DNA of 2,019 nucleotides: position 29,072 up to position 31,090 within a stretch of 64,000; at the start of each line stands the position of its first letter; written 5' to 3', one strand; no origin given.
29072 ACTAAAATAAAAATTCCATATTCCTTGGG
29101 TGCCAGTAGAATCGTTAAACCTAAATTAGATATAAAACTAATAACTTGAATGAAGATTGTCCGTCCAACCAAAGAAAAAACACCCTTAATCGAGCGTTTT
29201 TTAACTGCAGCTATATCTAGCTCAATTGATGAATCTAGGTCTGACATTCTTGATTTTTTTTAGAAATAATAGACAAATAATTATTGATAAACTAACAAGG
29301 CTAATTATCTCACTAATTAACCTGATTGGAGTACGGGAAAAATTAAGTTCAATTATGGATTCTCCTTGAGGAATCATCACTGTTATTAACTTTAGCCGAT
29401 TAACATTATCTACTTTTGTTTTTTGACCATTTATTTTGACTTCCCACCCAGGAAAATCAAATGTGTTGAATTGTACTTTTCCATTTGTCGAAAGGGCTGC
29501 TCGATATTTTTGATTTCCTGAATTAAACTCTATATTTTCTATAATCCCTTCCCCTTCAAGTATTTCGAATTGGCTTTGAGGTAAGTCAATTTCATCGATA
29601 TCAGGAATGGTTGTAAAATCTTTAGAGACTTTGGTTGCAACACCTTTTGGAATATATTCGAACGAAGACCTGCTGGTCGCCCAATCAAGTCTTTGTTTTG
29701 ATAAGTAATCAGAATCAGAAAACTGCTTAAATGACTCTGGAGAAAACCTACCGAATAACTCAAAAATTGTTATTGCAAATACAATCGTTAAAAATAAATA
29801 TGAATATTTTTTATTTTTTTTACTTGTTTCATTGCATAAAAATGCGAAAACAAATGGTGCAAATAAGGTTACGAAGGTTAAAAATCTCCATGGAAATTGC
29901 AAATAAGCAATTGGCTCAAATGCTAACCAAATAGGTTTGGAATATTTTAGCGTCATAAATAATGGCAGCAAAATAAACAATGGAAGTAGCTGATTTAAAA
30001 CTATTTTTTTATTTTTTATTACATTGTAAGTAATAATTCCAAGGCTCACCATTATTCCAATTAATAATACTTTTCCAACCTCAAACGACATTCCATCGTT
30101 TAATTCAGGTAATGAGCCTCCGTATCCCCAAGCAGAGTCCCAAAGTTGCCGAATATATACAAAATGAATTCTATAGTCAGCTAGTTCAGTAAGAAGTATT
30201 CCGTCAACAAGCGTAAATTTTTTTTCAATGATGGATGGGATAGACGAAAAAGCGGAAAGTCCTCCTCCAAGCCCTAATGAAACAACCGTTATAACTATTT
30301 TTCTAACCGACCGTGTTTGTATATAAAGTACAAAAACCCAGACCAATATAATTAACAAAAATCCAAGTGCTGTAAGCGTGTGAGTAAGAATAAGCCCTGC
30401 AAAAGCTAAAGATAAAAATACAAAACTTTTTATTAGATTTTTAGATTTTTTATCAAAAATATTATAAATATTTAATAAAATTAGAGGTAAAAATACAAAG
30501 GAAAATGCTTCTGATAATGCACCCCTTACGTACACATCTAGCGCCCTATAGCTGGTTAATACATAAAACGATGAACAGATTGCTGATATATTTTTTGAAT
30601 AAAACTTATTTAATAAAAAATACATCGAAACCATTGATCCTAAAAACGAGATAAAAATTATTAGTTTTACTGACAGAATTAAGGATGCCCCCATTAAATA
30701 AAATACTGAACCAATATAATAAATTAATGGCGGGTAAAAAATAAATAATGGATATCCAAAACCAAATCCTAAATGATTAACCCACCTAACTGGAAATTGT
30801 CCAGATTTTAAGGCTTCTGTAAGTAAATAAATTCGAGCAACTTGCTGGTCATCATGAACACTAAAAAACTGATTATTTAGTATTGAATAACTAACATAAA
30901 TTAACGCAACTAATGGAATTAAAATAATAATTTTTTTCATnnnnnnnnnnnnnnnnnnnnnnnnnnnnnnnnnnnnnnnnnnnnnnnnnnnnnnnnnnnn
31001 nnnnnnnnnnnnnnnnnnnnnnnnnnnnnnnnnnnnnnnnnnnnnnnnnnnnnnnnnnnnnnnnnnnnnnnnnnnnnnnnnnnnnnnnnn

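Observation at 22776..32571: Three YfhO-like GT-C proteins plus CsbB/Dpm1-like synthases: a multiplied teichoic-acid-style three-component glycosylation system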

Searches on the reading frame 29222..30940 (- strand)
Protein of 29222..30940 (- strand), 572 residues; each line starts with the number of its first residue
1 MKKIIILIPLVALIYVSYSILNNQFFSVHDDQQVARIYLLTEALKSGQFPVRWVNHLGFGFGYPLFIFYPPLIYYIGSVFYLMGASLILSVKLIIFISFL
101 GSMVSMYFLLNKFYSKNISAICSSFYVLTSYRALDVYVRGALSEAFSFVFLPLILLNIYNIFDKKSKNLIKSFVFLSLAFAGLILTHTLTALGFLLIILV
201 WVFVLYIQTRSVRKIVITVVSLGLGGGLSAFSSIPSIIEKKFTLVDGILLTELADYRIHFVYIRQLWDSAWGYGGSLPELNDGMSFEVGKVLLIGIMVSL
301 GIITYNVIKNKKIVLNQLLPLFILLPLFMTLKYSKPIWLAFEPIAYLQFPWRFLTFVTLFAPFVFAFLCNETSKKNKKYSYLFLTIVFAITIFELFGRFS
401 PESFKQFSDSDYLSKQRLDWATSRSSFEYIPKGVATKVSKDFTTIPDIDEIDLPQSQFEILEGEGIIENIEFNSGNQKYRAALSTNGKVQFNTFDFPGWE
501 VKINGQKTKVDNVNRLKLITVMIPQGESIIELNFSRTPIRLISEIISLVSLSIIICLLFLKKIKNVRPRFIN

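Call 4: search_protein_families(library=pfam, proteins=[window:29222-30940:-], max_evalue=0.01)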
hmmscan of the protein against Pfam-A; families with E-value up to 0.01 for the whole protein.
window:29222-30940:- (572 aa): 2 families
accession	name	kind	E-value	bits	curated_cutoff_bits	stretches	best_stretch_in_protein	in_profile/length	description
PF10131.15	PTPS_related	-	1.4e-14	54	26.4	2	67-237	2-169/621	6-pyruvoyl-tetrahydropterin synthase related domain; membrane protein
PF04932.20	Wzy_C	-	0.0037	17.5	31.7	1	175-238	2-67/149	O-Antigen ligase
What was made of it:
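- On PF10131 (PTPS_related): 29222-30940 scores 54 bits against 26.4 (call 4).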

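Call 21: search_protein_families(library=ncbifam, proteins=[window:29222-30940:-], max_evalue=0.01)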
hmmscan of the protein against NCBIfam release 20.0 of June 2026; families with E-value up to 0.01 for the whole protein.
window:29222-30940:- (572 aa): 0 families

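Call 66: search_protein_families(library=pfam, proteins=[window:29222-30940:-], max_evalue=10)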
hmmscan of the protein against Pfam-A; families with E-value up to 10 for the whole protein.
window:29222-30940:- (572 aa): 4 families
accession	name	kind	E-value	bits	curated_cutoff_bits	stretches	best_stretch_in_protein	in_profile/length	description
PF10131.15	PTPS_related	-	1.4e-14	54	26.4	2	67-237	2-169/621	6-pyruvoyl-tetrahydropterin synthase related domain; membrane protein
PF04932.20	Wzy_C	-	0.0037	17.5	31.7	1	175-238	2-67/149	O-Antigen ligase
PF15580.11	Imm53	-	0.058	13.6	25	1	488-514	21-47/92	Immunity protein 53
PF20176.3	DUF6541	-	0.69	8.5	29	1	68-225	158-327/646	Family of unknown function (DUF6541)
